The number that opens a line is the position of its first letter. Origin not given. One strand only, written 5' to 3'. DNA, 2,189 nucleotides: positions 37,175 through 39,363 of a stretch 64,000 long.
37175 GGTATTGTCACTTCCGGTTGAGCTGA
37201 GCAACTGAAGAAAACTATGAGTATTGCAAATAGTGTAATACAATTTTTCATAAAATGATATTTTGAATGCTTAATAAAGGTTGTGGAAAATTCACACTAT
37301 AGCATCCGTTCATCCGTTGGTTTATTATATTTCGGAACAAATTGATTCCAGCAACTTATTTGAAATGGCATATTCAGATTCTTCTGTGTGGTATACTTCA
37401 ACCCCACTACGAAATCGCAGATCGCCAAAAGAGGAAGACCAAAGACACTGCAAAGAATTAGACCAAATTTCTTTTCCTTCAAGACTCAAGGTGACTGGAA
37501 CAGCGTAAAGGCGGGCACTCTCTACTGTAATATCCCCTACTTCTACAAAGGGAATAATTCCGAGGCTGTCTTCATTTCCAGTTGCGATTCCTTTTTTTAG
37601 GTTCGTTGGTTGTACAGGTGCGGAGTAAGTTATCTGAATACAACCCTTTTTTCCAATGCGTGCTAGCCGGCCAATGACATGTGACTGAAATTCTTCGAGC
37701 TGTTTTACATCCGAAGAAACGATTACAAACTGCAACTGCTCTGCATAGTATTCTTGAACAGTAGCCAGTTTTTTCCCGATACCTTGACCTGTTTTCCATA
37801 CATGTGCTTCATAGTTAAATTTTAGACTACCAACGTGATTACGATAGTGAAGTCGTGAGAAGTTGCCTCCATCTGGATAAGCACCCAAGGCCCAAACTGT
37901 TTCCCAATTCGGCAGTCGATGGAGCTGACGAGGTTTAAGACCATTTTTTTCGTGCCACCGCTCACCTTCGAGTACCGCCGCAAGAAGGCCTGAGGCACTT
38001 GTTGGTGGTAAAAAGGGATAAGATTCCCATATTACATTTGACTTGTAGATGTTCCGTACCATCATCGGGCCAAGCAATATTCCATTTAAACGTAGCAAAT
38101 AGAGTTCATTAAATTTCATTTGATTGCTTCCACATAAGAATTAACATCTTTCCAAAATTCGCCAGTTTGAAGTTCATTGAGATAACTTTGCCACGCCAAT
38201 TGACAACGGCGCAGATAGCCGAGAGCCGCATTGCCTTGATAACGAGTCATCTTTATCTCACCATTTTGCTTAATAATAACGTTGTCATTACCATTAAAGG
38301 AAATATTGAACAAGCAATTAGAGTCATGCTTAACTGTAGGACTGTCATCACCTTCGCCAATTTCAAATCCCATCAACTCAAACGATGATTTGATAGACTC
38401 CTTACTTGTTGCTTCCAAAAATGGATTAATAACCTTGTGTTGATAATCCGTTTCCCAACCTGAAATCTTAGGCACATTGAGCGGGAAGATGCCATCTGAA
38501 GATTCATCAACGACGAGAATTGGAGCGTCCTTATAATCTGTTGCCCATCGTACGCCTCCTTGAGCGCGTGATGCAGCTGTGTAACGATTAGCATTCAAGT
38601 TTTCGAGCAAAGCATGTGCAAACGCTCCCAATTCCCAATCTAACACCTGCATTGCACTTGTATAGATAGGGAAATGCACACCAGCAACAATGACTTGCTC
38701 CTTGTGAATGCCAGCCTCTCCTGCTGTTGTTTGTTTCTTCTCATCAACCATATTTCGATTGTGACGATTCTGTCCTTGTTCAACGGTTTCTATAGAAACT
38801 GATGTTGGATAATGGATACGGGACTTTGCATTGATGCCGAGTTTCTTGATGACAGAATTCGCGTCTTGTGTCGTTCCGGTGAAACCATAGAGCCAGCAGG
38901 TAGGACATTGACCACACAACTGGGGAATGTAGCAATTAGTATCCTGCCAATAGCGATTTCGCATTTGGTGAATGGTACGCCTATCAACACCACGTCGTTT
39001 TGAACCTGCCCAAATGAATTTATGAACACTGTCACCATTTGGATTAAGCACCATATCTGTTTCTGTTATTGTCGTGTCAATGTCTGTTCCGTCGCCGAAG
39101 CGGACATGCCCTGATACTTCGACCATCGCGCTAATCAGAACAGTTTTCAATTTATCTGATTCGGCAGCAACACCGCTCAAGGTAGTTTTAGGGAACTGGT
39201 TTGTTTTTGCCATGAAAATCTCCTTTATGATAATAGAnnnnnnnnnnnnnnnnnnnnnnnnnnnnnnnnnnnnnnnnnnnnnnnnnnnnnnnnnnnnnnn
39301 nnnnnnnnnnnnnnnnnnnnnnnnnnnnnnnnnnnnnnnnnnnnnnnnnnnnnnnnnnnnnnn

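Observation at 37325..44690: Stand-alone type I-D-like Cas3/Cascade interference operon with a split HD nuclease and no Cas6, adaptation genes or CRISPR array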

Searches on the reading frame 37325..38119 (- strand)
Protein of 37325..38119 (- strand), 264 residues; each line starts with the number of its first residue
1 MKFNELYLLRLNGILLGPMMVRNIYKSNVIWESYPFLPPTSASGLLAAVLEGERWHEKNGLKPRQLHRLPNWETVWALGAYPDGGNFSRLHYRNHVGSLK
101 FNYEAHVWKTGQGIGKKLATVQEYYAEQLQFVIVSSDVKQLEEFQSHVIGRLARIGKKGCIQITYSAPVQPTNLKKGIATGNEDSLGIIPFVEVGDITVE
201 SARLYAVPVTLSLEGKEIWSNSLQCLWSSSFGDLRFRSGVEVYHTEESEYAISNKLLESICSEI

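Call 3: search_protein_families(library=pfam, proteins=[window:37325-38119:-], max_evalue=1)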
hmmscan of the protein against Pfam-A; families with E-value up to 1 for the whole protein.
window:37325-38119:- (264 aa): 0 families

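Call 4: search_protein_families(library=ncbifam, proteins=[window:37325-38119:-], max_evalue=1)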
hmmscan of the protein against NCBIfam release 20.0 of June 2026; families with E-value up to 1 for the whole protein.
window:37325-38119:- (264 aa): 0 families

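Call 5: search_protein_families(library=padloc, proteins=[window:37325-38119:-], max_evalue=1)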
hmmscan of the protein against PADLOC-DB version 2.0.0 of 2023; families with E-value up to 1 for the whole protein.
window:37325-38119:- (264 aa): 4 families
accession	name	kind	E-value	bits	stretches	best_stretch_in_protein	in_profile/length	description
PDLC01198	Cas5b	-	3.4e-148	490.1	1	3-264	1-254/254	CAS-I-B; effector_G5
PDLC01389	Cas5b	-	4.2e-09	34.5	1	31-164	26-159/258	CAS-I-B; effector_G5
PDLC01306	Cas5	-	0.00024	19.4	1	27-147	17-112/174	CAS-I; effector_G5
PDLC01305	Cas5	-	0.016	13.3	1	23-50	14-40/174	CAS-I-B; effector_G5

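Call 47: search_solved_structures(query=A4, max_evalue=1, show_alignments=1)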
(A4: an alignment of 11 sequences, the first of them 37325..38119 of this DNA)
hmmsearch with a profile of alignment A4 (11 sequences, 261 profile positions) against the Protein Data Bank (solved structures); distinct sequences matched with E-value up to 1: 0.

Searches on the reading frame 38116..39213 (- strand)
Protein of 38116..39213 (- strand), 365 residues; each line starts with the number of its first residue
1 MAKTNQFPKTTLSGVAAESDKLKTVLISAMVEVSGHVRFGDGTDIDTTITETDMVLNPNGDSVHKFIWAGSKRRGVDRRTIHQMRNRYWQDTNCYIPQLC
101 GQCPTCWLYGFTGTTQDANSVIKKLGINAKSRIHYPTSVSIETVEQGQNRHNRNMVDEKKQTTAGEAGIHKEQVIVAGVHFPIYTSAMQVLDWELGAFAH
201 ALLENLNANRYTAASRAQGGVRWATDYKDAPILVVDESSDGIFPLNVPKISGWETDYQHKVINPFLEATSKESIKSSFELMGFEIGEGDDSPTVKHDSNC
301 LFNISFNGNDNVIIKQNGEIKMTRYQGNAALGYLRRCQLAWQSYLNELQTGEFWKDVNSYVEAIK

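Call 3: search_protein_families(library=pfam, proteins=[window:38116-39213:-], max_evalue=1)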
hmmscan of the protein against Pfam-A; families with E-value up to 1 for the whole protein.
window:38116-39213:- (365 aa): 3 families
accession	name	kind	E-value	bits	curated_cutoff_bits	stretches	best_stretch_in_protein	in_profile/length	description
PF18320.6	Csc2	-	1.2e-08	35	25.5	1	86-222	77-208/298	Csc2 Crispr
PF17183.9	Get5_C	-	0.089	12.8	22.9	1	348-362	14-28/51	Get5, C-terminal domain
PF02433.20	FixO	-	0.16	11.9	29.6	1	64-163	93-191/219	Cytochrome C oxidase, mono-heme subunit/FixO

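Call 4: search_protein_families(library=ncbifam, proteins=[window:38116-39213:-], max_evalue=1)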
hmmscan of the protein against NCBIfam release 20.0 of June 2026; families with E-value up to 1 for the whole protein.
window:38116-39213:- (365 aa): 1 family
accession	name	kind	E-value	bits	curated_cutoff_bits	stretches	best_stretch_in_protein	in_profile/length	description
TIGR03157.1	cas_Csc2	equivalog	3.1e-07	30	38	1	85-221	73-201/282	type I-D CRISPR-associated protein Cas7/Csc2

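Call 5: search_protein_families(library=padloc, proteins=[window:38116-39213:-], max_evalue=1)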
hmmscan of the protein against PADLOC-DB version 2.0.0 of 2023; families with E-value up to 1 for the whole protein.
window:38116-39213:- (365 aa): 6 families
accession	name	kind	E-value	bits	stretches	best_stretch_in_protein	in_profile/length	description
PDLC01388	Cas7b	-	2.8e-21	74.3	1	27-269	7-228/264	CAS-I-B; effector_G7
PDLC01322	Cas7d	-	1e-08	33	1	72-221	46-185/248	CAS-I-D; effector_G7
PDLC00998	Cas7d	-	8.2e-08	30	1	85-221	73-201/282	CRISPR type I-D/CYANO-associated protein Csc2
PDLC02046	Cas7d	-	2.9e-06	24.6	1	72-221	67-208/305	-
PDLC01724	typeIV_Cas7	-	0.00046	17.9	1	151-204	204-254/329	Csf2_0_IV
PDLC01442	Csm3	-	0.0026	15.6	1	26-183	9-140/208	"CAS-III-A,CAS-III-D; effector_G7"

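Call 23: search_solved_structures(query=window:38116-39213:-, max_evalue=1)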
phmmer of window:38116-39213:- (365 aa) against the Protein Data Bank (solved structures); distinct sequences matched with E-value up to 1: 1.
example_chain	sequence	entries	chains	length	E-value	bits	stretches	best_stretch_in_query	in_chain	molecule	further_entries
4qts_C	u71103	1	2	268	0.019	17.5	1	25-181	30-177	CRISPR type III-associated RAMP protein Csm3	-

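Call 46: search_solved_structures(query=A3, max_evalue=1, show_alignments=1)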
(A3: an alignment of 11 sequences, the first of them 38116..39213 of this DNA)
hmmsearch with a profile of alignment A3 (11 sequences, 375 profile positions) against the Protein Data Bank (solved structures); distinct sequences matched with E-value up to 1: 6.
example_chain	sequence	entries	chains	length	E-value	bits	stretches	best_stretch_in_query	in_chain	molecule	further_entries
2lr0_A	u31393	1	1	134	0.018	17.3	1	257-355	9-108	P-loop ntpase fold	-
4qts_C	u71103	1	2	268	0.051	15.8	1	62-173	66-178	CRISPR type III-associated RAMP protein Csm3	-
2lci_A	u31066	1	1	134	0.12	14.5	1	257-359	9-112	Protein OR36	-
2lrh_A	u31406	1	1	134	0.12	14.5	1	258-359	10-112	De novo designed protein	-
7sba_A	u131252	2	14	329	0.17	14.1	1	98-213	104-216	Cas7d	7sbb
2r4q_A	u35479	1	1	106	0.7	12.1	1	259-319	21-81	Phosphotransferase system (PTS) fructose-specific enzyme IIABC component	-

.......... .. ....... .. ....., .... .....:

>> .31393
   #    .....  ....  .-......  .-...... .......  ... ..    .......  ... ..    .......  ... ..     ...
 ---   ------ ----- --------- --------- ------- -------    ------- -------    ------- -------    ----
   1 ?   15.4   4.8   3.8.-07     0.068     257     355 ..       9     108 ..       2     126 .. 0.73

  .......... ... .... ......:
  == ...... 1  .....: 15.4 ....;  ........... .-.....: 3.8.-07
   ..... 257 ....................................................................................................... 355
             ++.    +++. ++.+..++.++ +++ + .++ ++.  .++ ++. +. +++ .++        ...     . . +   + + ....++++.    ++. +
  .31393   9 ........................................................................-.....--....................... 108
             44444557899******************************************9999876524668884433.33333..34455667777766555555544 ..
